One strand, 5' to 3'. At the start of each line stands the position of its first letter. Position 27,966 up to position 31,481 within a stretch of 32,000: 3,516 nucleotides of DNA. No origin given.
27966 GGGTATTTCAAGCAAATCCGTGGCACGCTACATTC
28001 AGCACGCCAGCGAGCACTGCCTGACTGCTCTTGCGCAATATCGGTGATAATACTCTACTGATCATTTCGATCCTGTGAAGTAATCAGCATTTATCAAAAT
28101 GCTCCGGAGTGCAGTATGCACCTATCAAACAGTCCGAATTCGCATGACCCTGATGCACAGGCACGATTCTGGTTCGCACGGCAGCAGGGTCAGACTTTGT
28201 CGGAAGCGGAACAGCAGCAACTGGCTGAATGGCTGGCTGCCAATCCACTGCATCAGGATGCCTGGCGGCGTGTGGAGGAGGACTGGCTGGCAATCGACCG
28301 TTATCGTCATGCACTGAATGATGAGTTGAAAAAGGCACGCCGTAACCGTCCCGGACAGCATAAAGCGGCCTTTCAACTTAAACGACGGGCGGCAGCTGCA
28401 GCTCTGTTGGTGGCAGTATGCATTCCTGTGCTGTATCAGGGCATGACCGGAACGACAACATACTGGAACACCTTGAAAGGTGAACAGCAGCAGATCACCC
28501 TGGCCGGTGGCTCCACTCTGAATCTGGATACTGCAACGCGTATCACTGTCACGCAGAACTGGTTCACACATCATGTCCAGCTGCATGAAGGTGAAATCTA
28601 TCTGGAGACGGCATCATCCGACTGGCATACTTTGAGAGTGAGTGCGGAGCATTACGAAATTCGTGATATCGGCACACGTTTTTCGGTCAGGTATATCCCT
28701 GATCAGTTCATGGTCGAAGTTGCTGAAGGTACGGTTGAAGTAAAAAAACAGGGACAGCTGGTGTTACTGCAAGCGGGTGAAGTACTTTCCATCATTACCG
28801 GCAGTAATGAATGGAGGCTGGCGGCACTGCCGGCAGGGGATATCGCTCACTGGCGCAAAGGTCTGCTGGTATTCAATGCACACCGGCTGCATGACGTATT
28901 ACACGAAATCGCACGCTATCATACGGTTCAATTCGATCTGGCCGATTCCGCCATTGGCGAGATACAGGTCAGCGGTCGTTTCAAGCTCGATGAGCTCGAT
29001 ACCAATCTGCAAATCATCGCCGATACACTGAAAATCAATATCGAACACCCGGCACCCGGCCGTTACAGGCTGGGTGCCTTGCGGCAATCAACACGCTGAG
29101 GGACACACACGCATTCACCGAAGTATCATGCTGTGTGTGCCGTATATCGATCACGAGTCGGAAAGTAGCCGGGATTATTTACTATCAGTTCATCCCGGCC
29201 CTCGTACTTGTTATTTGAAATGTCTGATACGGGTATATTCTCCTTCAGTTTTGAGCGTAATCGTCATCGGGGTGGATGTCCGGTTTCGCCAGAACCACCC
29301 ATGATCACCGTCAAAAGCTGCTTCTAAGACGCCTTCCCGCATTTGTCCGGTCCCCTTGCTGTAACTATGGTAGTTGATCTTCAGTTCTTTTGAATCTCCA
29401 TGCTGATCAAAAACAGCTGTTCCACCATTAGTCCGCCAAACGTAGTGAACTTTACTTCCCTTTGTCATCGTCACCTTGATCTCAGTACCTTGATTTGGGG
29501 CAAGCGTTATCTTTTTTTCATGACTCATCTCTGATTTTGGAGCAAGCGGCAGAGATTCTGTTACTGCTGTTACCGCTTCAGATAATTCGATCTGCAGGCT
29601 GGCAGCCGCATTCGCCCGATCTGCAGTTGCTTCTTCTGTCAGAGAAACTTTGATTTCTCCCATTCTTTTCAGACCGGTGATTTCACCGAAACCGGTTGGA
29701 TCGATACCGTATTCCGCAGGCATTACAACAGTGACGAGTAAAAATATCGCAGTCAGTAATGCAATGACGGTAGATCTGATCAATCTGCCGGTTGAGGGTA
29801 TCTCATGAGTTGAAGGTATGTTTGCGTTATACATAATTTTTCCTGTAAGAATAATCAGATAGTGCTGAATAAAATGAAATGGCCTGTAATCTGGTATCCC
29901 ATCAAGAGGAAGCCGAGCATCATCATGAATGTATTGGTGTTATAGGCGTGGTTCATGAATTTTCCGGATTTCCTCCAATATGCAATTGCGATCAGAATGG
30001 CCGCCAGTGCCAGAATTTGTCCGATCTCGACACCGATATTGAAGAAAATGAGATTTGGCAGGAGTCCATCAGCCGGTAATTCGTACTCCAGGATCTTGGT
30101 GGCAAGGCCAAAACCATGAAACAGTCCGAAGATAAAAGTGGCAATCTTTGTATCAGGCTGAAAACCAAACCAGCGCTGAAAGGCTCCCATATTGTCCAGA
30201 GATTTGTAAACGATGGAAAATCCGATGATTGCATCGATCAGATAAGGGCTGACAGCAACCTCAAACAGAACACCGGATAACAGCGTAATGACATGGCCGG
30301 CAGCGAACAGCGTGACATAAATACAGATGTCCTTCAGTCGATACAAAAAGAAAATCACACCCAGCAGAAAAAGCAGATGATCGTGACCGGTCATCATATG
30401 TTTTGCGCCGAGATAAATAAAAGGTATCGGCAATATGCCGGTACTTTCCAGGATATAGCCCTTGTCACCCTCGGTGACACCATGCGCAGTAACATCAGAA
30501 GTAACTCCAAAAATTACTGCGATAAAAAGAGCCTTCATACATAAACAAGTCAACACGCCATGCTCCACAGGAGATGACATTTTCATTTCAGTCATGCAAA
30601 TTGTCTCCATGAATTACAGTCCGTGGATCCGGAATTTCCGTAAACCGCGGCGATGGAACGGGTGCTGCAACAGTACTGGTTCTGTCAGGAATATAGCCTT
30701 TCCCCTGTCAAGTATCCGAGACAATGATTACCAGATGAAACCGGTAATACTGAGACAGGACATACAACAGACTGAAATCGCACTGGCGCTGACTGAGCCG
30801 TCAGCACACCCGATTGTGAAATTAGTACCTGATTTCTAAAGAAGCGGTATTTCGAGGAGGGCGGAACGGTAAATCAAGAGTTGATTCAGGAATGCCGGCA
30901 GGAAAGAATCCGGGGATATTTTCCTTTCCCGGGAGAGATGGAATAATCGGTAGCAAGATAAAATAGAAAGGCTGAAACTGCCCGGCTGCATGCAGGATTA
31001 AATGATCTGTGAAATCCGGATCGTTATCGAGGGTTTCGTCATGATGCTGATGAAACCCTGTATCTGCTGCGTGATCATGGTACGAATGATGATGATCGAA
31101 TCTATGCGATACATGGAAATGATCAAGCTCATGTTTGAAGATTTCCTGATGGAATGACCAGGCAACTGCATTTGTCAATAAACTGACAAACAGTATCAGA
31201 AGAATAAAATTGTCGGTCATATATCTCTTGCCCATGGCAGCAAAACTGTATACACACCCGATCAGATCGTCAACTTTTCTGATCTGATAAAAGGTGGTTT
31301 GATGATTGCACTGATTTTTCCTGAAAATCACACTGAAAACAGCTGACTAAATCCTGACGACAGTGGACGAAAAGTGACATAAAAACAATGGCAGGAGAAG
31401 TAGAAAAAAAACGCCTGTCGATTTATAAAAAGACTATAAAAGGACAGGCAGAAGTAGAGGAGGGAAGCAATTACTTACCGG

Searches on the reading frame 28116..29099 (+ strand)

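Call 13: search_protein_families(library=pfam, proteins=[window:28116-29099:+], max_evalue=0.01)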
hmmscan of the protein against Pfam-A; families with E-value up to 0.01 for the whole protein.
window:28116-29099:+ (327 aa): 3 families
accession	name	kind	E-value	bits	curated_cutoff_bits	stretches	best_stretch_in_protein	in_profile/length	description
PF04773.18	FecR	-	7.1e-20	71.7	24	1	117-208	3-97/97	FecR protein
PF16220.10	DUF4880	-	4.6e-10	39.6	25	1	15-55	2-42/43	Domain of unknown function (DUF4880)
PF16344.10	FecR_C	-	7.2e-08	32.8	24.4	1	251-310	2-62/70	FecR, C-terminal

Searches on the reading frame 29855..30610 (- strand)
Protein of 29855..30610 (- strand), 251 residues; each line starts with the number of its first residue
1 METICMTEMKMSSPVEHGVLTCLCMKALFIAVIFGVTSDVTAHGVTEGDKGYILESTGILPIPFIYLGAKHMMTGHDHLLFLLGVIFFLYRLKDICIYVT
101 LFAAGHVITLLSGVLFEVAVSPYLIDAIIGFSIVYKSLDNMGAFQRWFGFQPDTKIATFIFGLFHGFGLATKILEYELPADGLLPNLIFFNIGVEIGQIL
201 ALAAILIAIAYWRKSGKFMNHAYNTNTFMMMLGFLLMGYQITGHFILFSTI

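Call 13: search_protein_families(library=pfam, proteins=[window:29855-30610:-], max_evalue=0.01)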
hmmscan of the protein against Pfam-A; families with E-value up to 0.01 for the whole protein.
window:29855-30610:- (251 aa): 1 family
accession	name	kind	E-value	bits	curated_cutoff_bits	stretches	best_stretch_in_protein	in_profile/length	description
PF13795.12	HupE_UreJ_2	-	8e-54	182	24.5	1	64-215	1-155/156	HupE / UreJ protein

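Call 16: find_related_loci(query=window:29855-30610:-, collection=genome_contigs, flank=6000)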
Query window:29855-30610:- (251 aa) in genome_contigs; peptide patterns used: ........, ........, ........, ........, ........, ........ (x = any residue, [..] = any of these).
278 stretches matched a pattern; 227 encode a relative of the query (tblastn E <= 1e-3); the best 80 are kept; 80 distinct loci.
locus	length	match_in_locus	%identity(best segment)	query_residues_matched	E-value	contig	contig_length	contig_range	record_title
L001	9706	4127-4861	77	1-245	5e-127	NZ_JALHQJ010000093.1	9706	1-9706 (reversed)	MAG: Nitrosomonas sp. isolate bin.83 c_000000025178, whole genome shotgun sequence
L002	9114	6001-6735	74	1-246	2e-118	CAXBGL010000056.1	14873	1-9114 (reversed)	MAG TPA_asm: uncultured Nitrosomonas sp. isolate ERR2762116_concoct_37 genome assembly, contig: ERZ3422114.5464, whole g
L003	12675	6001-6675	77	27-251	2e-116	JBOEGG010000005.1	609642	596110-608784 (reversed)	MAG: Alphaproteobacteria bacterium isolate PBSAalp5 PBSA13_contig_243, whole genome shotgun sequence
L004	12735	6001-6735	72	1-246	1e-116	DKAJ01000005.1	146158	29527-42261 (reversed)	MAG TPA_asm: Micavibrio sp. UBA6929 UBA6929_contig_22483, whole genome shotgun sequence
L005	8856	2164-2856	74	16-246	7e-116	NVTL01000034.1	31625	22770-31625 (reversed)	MAG: Rhodospirillaceae bacterium isolate NORP116 Contig_source1383C_2955, whole genome shotgun sequence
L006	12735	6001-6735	71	1-246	2e-115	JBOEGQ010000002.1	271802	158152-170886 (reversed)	MAG: Alphaproteobacteria bacterium isolate PBSAalp15 PBSAc_contig_71, whole genome shotgun sequence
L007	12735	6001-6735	71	1-246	9e-115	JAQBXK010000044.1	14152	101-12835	MAG: Proteobacteria bacterium isolate casp150-mb.274 NODE_11067_length_14152_cov_0.226002, whole genome shotgun sequence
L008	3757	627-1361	70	1-246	1e-116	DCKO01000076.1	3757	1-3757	MAG TPA_asm: Micavibrio sp. UBA1672 UBA1672_contig_107509, whole genome shotgun sequence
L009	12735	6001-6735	71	1-246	2e-114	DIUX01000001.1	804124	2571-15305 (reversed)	MAG TPA_asm: Micavibrio sp. UBA6147 UBA6147_contig_1235, whole genome shotgun sequence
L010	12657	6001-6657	77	27-245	3e-114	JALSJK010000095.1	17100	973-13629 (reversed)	MAG: Methylomonas sp. isolate 354-166_metabat2_scaf2bin.094 354-166_scaffold_3244_c1, whole genome shotgun sequence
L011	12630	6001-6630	80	35-244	6e-114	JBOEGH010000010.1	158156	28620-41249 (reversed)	MAG: Alphaproteobacteria bacterium isolate PBSAalp16 PBSAc_contig_752, whole genome shotgun sequence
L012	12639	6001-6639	79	34-246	8e-114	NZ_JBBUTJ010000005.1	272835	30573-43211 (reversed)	Kiloniella sp. GXU_MW_B19 Scaffold5, whole genome shotgun sequence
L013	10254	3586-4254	78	29-250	2e-113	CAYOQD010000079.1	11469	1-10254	MAG TPA_asm: uncultured Puniceicoccaceae bacterium isolate binchicken_co275_169 genome assembly, contig: NODE_8708_lengt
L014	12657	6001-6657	78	27-245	1e-113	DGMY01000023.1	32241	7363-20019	MAG TPA_asm: Opitutia bacterium UBA4506 UBA4506_contig_822, whole genome shotgun sequence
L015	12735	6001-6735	70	1-246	2e-113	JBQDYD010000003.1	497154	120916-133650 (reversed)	MAG: Alcanivorax sp. isolate MAG10 Contig3, whole genome shotgun sequence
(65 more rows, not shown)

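Call 18: find_encoding_contigs(protein=window:29855-30610:-, flank=10000, max_places=10)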
Protein window:29855-30610:- (251 aa): 1 contig read that carries it; 1 place shown.
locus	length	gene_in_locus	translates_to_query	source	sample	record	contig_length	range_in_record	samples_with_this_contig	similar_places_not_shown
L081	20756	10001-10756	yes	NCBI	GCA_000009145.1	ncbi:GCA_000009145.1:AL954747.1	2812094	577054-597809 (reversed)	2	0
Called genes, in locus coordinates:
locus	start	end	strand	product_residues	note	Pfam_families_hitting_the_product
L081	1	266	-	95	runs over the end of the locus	-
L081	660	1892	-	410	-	PF03929:PepSY_TM, PF03413:PepSY (weak)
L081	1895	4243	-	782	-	PF07660:STN, PF07715:Plug, PF00593:TonB_dep_Rec_b-barrel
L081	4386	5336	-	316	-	PF16220:DUF4880, PF04773:FecR, PF16344:FecR_C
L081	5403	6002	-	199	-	PF04542:Sigma70_r2, PF04545:Sigma70_r4 (faint), PF08281:Sigma70_r4_2, PF13384:HTH_23 (weak)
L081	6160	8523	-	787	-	PF07660:STN, PF07715:Plug, PF00593:TonB_dep_Rec_b-barrel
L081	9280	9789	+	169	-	-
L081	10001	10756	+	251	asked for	PF13795:HupE_UreJ_2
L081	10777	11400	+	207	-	-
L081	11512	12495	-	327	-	PF16220:DUF4880, PF04773:FecR, PF16344:FecR_C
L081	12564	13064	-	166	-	PF04542:Sigma70_r2 (weak), PF07638:Sigma70_ECF (weak), PF08281:Sigma70_r4_2, PF04545:Sigma70_r4 (weak)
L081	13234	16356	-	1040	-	PF00873:ACR_tran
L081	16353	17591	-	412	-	PF25917:BSH_RND, PF25973:BSH_CzcB (faint), PF25967:RND-MFP_C (faint)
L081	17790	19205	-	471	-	PF02321:OEP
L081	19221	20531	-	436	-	PF03929:PepSY_TM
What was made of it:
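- The window is N. europaea ATCC 19718 (call 18).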

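Call 49: list_cluster_members(proteins=[P0001, window:29855-30610:-, window:29211-29834:-])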
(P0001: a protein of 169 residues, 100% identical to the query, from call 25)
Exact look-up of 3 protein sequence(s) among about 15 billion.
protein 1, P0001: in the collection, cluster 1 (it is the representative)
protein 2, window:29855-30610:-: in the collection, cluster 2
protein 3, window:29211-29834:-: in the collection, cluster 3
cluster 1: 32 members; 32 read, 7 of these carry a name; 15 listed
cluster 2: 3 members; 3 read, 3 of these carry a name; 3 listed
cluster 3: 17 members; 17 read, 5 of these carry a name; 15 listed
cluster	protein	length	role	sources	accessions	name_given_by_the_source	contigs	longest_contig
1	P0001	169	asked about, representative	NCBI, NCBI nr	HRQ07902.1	MAG TPA: hypothetical protein PLI91_02925 [Nitrosomonas europaea] | hypothetical protein [Nitrosomonas europaea]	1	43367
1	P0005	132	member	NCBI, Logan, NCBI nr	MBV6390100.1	MAG: hypothetical protein JNIBNLAF_01766 [Nitrosomonas europaea] | hypothetical protein [Nitrosomonas europaea]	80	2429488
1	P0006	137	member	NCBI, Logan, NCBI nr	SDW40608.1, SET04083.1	hypothetical protein SAMN05216309_11517 [Nitrosomonas europaea] | hypothetical protein SAMN05216310_11317 [Nitrosomonas europaea]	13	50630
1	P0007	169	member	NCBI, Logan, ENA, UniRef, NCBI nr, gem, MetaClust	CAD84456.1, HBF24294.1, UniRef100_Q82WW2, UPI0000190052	MAG TPA: hypothetical protein DDW43_02115 [Nitrosomonas sp.] | Uncharacterized protein n=1 Tax=Nitrosomonas europaea (strain ATCC 19718 / CIP 103999 / ... | hypothetical protein NE0545 [Nitrosomonas europaea ATCC 19718]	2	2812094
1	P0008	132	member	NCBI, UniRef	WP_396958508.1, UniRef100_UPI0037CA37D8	hypothetical protein [Nitrosomonas sp.] | hypothetical protein n=1 Tax=Nitrosomonas sp. TaxID=42353 RepID=UPI0037CA37D8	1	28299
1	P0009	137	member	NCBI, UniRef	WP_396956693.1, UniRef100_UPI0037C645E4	hypothetical protein [Nitrosomonas sp.] | hypothetical protein n=1 Tax=Nitrosomonas sp. TaxID=42353 RepID=UPI0037C645E4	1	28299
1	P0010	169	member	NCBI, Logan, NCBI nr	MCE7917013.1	MAG: hypothetical protein DYH16_05620 [Nitrosomonas sp. PRO5] | hypothetical protein [Nitrosomonas sp. PRO5]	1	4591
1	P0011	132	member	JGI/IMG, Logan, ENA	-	-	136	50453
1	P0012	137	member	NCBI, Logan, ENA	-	-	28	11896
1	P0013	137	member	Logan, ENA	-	-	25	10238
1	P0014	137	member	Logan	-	-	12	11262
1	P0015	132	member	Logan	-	-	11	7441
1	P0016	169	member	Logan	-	-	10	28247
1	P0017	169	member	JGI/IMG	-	-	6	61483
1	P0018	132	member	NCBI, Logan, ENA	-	-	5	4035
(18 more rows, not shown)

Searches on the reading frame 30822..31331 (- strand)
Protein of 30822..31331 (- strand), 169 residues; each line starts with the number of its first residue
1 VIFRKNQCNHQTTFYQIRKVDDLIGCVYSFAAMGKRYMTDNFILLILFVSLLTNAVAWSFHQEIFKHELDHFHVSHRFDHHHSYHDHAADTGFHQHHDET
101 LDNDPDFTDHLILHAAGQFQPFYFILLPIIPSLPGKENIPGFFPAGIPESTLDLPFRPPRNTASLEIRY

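Call 13: search_protein_families(library=pfam, proteins=[window:30822-31331:-], max_evalue=0.01)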
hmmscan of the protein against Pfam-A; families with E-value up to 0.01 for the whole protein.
window:30822-31331:- (169 aa): 0 families

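Call 25: find_homologous_proteins(query=window:30825-31235:-, max_evalue=0.001)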
Query seq(137 aa) (137 aa): 4 proteins with E <= 0.001 among 18 candidates.
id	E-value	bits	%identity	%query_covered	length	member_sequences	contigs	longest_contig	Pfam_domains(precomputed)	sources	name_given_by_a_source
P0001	2.2e-88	312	100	100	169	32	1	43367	-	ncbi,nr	ncbi:MAG TPA: hypothetical protein PLI91_02925 [Nitrosomonas europaea]|nr:hypothetical protein [Nitr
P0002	5.4e-36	142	53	96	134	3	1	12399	-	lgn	-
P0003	1.8e-30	124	52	96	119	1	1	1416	-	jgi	-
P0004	7.2e-28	115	49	93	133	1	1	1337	-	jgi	jgi:hypothetical protein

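Call 26: find_encoding_contigs(protein=P0002, flank=6000)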
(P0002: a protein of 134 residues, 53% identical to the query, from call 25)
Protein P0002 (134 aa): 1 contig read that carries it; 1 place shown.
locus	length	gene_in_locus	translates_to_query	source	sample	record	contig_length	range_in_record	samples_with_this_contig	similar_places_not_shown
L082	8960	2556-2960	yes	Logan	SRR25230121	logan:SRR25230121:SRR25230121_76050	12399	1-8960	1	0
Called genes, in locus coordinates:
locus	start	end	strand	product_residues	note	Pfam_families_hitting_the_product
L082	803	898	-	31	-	-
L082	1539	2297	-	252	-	-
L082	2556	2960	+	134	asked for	-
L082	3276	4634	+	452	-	PF02321:OEP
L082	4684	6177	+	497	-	PF25971:CzcB_N, PF25917:BSH_RND, PF25973:BSH_CzcB, PF25893:HH_CzcB, PF25954:Beta-barrel_RND_2, PF25975:CzcB_C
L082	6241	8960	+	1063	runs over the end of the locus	PF00873:ACR_tran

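Call 27: find_encoding_contigs(protein=P0001, flank=3000, max_places=10)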
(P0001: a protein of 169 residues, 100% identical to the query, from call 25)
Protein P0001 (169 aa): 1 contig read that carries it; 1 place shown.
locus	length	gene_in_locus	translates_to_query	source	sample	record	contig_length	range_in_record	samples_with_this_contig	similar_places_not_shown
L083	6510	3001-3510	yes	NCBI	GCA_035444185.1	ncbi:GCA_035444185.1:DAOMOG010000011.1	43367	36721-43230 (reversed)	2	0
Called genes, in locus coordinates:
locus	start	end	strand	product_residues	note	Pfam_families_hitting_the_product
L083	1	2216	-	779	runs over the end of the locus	PF07660:STN, PF07715:Plug, PF00593:TonB_dep_Rec_b-barrel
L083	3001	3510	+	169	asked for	-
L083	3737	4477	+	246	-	PF13795:HupE_UreJ_2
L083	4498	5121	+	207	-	-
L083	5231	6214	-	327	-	PF16220:DUF4880, PF04773:FecR, PF16344:FecR_C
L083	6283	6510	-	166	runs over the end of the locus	PF04542:Sigma70_r2 (weak), PF07638:Sigma70_ECF (weak), PF08281:Sigma70_r4_2, PF04545:Sigma70_r4 (weak)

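Call 34: search_protein_families(library=pfam, proteins=[L082:1539-2297:-], max_evalue=0.01)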
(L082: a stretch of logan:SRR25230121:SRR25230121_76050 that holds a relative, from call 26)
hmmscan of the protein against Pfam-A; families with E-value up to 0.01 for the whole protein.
L082:1539-2297:- (252 aa): 0 families

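Call 36: find_encoding_contigs(protein=P0003, flank=3000)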
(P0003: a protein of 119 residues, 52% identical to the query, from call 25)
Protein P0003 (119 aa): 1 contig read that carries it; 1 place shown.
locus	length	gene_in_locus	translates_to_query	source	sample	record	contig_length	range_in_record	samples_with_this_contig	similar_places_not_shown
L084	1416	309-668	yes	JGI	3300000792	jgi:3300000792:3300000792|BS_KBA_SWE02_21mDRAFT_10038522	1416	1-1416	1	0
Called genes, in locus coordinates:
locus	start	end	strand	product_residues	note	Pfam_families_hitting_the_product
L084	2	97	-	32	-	?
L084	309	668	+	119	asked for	-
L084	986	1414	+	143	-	?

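Call 37: find_encoding_contigs(protein=P0004, flank=3000)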
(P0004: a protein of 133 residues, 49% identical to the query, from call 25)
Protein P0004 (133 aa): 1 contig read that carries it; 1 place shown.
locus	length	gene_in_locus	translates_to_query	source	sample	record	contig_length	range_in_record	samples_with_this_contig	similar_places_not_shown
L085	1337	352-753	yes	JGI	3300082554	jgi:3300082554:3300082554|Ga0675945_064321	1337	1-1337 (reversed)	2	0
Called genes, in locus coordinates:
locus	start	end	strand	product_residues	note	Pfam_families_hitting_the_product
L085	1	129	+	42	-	?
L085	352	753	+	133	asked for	-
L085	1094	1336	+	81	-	?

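Call 51: find_encoding_contigs(protein=P0016, flank=4000, max_places=6)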
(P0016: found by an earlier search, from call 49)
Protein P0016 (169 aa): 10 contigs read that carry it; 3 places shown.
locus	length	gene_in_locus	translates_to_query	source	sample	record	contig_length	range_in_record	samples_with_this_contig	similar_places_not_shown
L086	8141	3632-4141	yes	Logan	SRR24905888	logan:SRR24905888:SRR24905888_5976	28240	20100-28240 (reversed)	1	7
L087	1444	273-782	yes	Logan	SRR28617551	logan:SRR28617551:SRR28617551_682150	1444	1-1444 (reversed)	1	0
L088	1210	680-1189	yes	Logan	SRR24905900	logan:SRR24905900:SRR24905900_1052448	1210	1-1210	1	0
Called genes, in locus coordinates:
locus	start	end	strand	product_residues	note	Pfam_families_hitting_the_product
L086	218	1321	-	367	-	PF04313:HSDR_N, PF13588:HSDR_N_2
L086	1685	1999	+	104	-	-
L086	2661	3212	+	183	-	-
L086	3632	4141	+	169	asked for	-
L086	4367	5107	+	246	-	PF13795:HupE_UreJ_2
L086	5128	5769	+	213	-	-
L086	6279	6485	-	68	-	-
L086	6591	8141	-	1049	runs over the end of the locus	PF00873:ACR_tran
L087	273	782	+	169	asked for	-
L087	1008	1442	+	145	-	?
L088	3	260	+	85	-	?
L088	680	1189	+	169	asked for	-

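Call 79: find_encoding_contigs(protein=P0005, flank=1500, max_places=10)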
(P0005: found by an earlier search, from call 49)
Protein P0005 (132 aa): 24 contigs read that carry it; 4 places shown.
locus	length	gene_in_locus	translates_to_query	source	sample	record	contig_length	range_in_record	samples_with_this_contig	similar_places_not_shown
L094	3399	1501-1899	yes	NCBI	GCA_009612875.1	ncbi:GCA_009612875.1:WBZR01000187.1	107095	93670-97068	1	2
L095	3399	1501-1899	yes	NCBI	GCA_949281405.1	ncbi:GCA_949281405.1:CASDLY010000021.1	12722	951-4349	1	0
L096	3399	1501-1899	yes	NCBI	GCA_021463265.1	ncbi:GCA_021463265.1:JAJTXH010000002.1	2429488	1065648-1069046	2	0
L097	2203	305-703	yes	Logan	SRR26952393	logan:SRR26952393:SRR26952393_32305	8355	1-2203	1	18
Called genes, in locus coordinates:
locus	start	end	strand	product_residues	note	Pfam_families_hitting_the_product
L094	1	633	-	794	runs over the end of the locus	PF07660:STN, PF07715:Plug, PF00593:TonB_dep_Rec_b-barrel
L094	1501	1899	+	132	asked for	-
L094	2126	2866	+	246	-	PF13795:HupE_UreJ_2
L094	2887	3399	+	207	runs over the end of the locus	-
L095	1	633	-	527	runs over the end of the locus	?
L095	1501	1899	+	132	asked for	-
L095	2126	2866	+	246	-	PF13795:HupE_UreJ_2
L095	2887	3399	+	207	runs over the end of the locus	-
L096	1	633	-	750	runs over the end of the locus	PF07660:STN, PF07715:Plug, PF00593:TonB_dep_Rec_b-barrel, PF04542:Sigma70_r2, PF08281:Sigma70_r4_2, PF13384:HTH_23 (faint)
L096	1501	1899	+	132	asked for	-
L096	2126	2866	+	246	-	PF13795:HupE_UreJ_2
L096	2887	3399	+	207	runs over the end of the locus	-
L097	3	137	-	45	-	?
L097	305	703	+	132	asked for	-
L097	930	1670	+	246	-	PF13795:HupE_UreJ_2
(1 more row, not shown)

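Call 80: find_encoding_contigs(protein=P0013, flank=1500, max_places=10)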
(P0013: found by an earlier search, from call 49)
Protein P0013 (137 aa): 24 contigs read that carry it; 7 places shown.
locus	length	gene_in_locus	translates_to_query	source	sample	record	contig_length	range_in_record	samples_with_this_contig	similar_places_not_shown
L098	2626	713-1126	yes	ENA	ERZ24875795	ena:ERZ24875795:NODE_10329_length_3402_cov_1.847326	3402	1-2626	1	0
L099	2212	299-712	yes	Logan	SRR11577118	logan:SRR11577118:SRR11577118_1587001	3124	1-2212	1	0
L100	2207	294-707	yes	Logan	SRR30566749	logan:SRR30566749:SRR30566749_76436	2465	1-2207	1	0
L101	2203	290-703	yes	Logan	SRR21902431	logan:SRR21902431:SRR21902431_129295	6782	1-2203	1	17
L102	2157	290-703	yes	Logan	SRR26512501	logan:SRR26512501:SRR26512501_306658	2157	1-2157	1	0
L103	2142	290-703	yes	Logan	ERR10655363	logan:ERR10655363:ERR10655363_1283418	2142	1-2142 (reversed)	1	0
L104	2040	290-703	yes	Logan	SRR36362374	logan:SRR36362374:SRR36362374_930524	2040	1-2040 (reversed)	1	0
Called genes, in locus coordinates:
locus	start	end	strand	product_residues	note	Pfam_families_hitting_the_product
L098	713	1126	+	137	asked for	-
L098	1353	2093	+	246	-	PF13795:HupE_UreJ_2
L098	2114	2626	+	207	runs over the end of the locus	-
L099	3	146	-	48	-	?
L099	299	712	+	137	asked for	-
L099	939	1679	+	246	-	PF13795:HupE_UreJ_2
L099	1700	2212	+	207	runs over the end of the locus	-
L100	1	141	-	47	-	?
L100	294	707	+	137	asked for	-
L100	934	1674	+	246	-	PF13795:HupE_UreJ_2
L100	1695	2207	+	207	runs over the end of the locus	-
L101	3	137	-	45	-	?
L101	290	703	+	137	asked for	-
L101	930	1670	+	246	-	PF13795:HupE_UreJ_2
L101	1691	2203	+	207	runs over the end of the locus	-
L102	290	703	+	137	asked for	-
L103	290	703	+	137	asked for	-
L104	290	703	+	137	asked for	-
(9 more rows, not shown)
